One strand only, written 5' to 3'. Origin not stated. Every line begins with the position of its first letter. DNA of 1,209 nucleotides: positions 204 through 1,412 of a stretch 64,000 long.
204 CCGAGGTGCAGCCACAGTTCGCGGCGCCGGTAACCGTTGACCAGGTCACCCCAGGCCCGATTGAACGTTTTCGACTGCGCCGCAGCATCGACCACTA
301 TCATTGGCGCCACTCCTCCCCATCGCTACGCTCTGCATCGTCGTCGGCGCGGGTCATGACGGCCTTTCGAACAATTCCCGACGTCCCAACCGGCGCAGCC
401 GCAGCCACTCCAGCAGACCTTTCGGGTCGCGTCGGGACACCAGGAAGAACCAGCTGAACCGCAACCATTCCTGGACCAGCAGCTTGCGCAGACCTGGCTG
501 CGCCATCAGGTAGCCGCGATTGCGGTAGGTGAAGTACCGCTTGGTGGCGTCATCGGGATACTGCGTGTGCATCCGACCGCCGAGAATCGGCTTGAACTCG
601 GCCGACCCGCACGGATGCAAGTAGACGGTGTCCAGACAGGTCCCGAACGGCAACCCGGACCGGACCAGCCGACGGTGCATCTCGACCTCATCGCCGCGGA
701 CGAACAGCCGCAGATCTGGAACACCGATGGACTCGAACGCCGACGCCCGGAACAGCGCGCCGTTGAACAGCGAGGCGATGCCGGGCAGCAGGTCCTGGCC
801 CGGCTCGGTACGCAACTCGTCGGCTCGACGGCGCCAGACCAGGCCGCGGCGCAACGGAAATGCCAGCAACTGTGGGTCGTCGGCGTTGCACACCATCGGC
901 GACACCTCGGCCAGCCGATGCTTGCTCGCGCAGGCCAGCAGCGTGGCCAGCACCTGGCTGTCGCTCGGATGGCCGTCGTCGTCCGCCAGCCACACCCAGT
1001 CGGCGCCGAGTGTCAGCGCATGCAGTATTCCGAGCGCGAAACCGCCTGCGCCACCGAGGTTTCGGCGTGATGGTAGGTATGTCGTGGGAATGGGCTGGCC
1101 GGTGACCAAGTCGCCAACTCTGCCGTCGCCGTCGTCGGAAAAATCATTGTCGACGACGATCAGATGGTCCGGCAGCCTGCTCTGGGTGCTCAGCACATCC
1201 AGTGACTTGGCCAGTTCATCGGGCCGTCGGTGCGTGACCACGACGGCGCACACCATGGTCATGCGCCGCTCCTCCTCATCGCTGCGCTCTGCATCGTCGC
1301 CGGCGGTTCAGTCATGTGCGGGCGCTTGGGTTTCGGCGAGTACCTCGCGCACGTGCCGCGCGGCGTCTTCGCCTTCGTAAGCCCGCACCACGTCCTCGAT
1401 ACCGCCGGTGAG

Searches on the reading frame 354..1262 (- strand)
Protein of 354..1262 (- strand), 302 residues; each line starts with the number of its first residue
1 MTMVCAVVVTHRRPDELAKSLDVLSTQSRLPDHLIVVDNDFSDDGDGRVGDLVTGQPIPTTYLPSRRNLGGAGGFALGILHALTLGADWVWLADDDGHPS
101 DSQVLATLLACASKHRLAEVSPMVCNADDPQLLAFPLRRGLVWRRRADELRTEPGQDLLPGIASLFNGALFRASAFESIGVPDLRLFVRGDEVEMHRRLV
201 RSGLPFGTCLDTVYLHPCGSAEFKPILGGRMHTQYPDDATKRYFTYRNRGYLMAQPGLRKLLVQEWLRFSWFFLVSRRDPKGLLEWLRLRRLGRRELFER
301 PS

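Call 18: search_protein_families(library=pfam, proteins=[window:354-1262:-], max_evalue=0.001)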
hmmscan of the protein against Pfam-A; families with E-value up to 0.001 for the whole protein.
window:354-1262:- (302 aa): 1 family
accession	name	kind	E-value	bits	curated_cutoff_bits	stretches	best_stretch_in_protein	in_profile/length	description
PF00535.33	Glycos_transf_2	-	3.9e-08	33.8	23.3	1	6-117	2-108/168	Glycosyl transferase family 2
